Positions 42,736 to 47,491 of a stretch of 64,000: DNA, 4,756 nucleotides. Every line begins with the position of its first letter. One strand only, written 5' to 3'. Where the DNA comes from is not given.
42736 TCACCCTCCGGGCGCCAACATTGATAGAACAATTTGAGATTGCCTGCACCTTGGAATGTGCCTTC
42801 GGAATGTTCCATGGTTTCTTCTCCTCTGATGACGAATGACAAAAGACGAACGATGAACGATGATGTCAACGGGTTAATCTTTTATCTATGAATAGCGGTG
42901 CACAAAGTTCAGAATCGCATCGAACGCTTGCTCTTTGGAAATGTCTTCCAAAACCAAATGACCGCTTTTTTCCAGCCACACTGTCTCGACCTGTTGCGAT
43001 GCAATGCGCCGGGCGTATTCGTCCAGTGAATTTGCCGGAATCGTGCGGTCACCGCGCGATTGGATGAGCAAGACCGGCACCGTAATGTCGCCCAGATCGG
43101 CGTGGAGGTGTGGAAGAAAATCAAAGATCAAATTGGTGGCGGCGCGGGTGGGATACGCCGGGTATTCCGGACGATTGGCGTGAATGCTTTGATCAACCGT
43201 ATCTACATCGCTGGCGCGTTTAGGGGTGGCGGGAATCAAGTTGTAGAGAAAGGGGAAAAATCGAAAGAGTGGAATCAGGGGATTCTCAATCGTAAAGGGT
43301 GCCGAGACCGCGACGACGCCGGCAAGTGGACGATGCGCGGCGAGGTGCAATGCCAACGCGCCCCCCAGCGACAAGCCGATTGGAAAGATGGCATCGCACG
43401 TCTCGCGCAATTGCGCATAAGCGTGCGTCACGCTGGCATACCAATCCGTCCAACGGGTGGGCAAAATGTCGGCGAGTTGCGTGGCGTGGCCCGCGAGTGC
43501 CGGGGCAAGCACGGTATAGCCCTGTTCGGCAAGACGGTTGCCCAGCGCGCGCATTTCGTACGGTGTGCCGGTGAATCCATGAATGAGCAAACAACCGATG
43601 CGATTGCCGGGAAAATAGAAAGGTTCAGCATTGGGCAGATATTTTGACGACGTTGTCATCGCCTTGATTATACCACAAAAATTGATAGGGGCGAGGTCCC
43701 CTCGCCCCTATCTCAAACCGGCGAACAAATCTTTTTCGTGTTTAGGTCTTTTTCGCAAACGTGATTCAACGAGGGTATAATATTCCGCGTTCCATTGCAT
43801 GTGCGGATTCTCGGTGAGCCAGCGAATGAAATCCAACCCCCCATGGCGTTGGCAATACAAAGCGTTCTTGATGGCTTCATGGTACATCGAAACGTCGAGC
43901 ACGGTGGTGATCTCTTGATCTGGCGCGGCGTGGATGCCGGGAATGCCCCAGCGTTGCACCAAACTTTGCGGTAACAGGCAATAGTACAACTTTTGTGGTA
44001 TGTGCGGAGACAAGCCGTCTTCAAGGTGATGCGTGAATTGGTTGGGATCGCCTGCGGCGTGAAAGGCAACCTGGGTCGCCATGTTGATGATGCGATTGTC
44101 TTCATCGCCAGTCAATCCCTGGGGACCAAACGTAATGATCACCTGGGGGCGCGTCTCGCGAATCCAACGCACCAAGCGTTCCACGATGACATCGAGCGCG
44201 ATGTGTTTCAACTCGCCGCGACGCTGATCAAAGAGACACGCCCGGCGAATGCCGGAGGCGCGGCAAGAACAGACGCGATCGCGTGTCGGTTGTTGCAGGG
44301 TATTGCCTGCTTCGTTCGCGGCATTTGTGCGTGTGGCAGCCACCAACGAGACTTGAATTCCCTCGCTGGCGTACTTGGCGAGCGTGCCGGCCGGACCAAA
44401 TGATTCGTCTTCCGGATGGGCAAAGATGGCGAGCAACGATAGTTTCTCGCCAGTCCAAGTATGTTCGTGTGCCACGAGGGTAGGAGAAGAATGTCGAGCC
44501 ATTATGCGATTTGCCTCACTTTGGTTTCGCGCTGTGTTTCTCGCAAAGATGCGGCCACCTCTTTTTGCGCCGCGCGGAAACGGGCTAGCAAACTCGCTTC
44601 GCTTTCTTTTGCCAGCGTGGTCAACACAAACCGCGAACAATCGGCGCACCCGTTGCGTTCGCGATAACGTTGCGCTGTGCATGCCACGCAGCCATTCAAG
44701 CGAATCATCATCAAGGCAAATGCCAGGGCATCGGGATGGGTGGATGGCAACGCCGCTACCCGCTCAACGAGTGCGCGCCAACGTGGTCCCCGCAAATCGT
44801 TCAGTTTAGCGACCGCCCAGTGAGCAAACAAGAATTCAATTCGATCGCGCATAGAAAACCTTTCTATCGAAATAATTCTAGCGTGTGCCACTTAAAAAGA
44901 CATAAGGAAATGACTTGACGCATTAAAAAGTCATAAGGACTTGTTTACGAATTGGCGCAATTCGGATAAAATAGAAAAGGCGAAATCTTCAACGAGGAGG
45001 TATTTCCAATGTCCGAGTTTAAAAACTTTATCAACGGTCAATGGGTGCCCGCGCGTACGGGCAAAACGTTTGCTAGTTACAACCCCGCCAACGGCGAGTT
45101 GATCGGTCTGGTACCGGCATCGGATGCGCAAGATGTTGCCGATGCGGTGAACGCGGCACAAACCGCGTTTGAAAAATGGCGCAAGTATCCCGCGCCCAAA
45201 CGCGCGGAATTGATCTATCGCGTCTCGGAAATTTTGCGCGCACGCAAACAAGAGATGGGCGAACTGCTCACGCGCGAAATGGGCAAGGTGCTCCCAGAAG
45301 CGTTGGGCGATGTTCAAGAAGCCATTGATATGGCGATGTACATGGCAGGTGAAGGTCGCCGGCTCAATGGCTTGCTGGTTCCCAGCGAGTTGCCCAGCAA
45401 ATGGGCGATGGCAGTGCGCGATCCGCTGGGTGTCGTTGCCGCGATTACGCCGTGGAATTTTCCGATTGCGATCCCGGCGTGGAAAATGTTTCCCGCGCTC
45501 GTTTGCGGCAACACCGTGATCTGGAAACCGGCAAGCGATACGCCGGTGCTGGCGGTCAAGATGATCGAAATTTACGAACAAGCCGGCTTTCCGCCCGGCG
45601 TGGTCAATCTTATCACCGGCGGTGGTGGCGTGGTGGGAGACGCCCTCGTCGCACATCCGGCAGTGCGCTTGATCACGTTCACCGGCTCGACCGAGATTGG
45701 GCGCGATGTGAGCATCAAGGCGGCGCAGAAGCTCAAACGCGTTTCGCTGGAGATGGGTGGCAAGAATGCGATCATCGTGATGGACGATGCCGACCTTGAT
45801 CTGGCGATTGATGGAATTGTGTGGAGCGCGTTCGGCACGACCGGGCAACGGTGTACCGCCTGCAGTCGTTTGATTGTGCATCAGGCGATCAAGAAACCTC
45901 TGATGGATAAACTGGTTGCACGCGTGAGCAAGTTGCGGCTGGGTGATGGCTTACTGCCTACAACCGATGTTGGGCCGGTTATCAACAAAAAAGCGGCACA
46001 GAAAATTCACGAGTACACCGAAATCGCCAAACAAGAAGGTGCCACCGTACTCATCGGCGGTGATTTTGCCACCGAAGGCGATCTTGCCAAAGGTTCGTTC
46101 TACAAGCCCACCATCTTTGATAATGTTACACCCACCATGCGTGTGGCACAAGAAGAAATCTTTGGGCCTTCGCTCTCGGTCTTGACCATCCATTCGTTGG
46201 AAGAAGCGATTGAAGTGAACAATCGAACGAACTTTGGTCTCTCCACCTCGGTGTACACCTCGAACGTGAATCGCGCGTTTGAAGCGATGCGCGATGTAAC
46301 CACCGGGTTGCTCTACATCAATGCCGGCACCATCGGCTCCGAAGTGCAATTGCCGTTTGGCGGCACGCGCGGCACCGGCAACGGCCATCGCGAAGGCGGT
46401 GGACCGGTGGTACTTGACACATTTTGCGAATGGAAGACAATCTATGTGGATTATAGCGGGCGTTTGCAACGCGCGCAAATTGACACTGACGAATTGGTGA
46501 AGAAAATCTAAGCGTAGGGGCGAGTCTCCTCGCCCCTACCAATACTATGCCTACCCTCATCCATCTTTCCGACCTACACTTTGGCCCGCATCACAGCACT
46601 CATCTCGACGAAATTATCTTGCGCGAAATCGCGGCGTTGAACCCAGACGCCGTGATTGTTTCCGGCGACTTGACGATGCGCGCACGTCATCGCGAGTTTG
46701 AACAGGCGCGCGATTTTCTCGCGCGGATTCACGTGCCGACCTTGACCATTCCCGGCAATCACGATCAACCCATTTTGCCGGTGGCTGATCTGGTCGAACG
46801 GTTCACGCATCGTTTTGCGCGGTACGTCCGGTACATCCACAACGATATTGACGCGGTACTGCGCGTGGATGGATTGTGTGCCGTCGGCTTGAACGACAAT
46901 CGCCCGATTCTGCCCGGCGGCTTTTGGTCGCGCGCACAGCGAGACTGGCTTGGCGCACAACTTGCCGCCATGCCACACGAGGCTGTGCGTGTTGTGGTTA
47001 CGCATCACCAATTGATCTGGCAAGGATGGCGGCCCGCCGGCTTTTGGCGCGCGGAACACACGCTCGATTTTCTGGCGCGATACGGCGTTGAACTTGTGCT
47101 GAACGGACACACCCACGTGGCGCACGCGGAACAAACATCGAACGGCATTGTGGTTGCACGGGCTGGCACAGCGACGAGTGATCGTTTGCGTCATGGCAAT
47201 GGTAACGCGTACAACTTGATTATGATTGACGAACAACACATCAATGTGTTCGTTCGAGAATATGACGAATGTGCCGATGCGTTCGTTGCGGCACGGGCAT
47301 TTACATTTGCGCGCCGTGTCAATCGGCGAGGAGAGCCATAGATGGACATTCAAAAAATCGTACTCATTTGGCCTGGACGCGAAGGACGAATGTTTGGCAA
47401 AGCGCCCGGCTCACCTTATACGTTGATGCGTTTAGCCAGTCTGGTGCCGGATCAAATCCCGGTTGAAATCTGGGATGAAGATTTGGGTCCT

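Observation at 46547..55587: Uncharacterised five-radical-SAM locus (four cobalamin-type + one SPASM/twitch-type) with metallophosphoesterase and small ORFs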

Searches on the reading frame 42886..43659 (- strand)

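Call 58: search_protein_families(library=pfam, proteins=[window:42886-43659:-], max_evalue=0.001)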
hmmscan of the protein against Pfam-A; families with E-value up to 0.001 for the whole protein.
window:42886-43659:- (257 aa): 5 families
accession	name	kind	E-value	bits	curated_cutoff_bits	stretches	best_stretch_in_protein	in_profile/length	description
PF12697.13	Abhydrolase_6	-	3.4e-20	74.1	26.3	1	24-239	2-209/217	Alpha/beta hydrolase family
PF12146.15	Hydrolase_4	-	4e-16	59.5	27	1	23-239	7-237/239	Serine aminopeptidase, S33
PF00561.26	Abhydrolase_1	-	4.7e-13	49.8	25.8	1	24-149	4-134/245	alpha/beta hydrolase fold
PF01738.24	DLH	-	2.2e-06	27.9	21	0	22-116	15-125/217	Dienelactone hydrolase family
PF20408.4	Abhydrolase_11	-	0.00021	21.5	27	0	65-123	52-110/193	Alpha/beta hydrolase domain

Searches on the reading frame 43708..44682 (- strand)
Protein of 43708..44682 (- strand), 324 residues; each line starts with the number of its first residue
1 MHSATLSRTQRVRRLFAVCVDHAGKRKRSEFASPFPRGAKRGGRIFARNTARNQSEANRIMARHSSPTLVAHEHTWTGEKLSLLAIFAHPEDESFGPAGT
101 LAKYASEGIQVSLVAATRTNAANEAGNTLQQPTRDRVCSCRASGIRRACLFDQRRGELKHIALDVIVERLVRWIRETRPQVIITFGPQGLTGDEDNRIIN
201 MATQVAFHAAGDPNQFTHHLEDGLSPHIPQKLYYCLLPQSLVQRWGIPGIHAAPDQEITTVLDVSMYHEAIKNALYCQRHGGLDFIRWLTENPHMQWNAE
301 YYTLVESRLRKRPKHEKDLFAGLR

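Call 58: search_protein_families(library=pfam, proteins=[window:43708-44682:-], max_evalue=0.001)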
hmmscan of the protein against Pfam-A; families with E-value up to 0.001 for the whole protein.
window:43708-44682:- (324 aa): 1 family
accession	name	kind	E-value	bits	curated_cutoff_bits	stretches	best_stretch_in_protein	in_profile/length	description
PF02585.22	PIG-L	-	1e-15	58.8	28.2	1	84-204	1-126/129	GlcNAc-PI de-N-acetylase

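Call 61: search_protein_families(library=ncbifam, proteins=[window:43708-44682:-], max_evalue=0.00001)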
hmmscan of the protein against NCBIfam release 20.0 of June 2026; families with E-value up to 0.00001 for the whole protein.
window:43708-44682:- (324 aa): 4 families
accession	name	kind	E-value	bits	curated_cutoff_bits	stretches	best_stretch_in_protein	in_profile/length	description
TIGR03446.1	mycothiol_Mca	equivalog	1.3e-21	77.4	277.15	2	160-235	103-174/283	mycothiol conjugate amidase Mca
TIGR03445.1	mycothiol_MshB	equivalog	4.3e-16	59.6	224.35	1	160-323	105-284/284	N-acetyl-1-D-myo-inositol-2-amino-2-deoxy-alpha-D-glucopyranoside deacetylase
TIGR04000.1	thiol_BshB2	equivalog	4.9e-10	39.4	195.25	1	83-188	3-116/217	bacillithiol biosynthesis deacetylase BshB2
TIGR04001.1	thiol_BshB1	equivalog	3.5e-09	36.7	182.5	1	81-235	2-147/226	bacillithiol biosynthesis deacetylase BshB1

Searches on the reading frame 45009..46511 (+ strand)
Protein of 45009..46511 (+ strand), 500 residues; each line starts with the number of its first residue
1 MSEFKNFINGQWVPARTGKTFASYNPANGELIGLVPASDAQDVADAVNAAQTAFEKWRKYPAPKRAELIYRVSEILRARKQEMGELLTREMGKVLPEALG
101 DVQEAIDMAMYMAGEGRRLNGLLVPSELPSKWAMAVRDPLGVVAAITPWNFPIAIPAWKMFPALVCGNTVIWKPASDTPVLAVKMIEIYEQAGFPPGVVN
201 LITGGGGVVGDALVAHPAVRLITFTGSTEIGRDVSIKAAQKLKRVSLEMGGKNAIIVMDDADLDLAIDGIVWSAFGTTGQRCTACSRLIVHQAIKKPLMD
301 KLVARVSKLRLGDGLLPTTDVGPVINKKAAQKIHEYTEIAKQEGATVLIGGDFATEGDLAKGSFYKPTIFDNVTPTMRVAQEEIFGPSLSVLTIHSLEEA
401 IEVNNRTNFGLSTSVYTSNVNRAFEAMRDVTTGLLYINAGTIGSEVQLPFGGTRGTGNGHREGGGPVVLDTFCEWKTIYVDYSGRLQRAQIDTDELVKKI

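Call 89: search_protein_families(library=pfam, proteins=[window:45009-46511:+], max_evalue=0.001)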
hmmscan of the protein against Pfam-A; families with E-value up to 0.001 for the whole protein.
window:45009-46511:+ (500 aa): 1 family
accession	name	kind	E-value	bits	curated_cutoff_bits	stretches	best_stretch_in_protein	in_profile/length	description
PF00171.27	Aldedh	-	2.8e-171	570.5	23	1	12-478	1-461/461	Aldehyde dehydrogenase family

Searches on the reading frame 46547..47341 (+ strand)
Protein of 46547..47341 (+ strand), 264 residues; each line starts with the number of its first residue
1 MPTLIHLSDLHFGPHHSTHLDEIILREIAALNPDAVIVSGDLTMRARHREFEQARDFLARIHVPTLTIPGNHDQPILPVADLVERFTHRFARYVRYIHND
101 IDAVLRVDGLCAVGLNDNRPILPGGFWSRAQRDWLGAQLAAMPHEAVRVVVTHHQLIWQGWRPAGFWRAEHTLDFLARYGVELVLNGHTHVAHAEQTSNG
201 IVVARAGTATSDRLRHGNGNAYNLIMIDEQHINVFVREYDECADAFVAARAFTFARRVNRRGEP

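Call 4: search_protein_families(library=pfam, proteins=[window:46547-47341:+], max_evalue=0.01)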
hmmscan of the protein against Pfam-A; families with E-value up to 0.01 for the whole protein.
window:46547-47341:+ (264 aa): 3 families
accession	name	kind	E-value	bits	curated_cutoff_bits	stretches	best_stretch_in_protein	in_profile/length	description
PF00149.33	Metallophos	-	2.5e-16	61.1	21.5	1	3-191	2-190/191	Calcineurin-like phosphoesterase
PF12850.12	Metallophos_2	-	5e-11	43.3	27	1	4-216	3-142/154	Calcineurin-like phosphoesterase superfamily domain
PF14582.11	Metallophos_3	-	0.00031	20.6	28.2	0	24-55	24-56/259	Metallophosphoesterase, calcineurin superfamily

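Call 5: search_protein_families(library=ncbifam, proteins=[window:46547-47341:+], max_evalue=0.01)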
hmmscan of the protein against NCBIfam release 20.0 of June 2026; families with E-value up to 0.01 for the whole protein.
window:46547-47341:+ (264 aa): 10 families
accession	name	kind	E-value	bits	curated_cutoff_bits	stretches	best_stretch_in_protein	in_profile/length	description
NF053862.1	DS9_1_antiphage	equivalog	2e-11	43.4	420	1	3-73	195-288/486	anti-phage phosphoesterase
NF033458.1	lipid_A_LpxG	equivalog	3.6e-11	43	350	1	4-73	47-118/321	UDP-2,3-diacylglucosamine diphosphatase LpxG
NF053861.1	DS8_antiphage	equivalog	3.6e-10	38.2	790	2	6-73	1-84/994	anti-phage protein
NF050112.1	PhdiestSpdARhizob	equivalog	1.5e-07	31.3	400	1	32-192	39-200/264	2', 3'cyclic nucleotide phosphodiesterase SpdA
NF008359.0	PRK11148.1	equivalog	1.2e-06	28.3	225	1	31-204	54-219/275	3',5'-cyclic-AMP phosphodiesterase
TIGR00040.1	yfcE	subfamily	3.7e-05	23.8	56.25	0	146-199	78-125/158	YfcE family phosphodiesterase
NF008460.0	PRK11340.1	equivalog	0.00017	21.1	188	1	4-79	52-129/271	phosphodiesterase YaeI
NF006988.0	PRK09453.1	equivalog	0.0018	18.1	117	1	176-238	114-171/183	phosphodiesterase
TIGR03729.1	acc_ester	subfamily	0.0031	16.9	148.25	0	166-201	195-230/239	putative phosphoesterase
TIGR00024.1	SbcD_rel_arch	hypoth_equivalog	0.0095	15.7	115.2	0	22-76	45-102/224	putative phosphoesterase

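Call 78: search_protein_families(library=padloc, proteins=[window:46547-47341:+], max_evalue=0.001)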
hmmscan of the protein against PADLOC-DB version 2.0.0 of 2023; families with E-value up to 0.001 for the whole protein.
window:46547-47341:+ (264 aa): 2 families
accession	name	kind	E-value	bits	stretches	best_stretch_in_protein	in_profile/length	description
PDLC04908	PDC-S10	-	4.1e-08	30.7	1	26-211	23-203/223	-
PDLC05051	PDC-S60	-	0.00013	18.2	0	5-62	4-70/1027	-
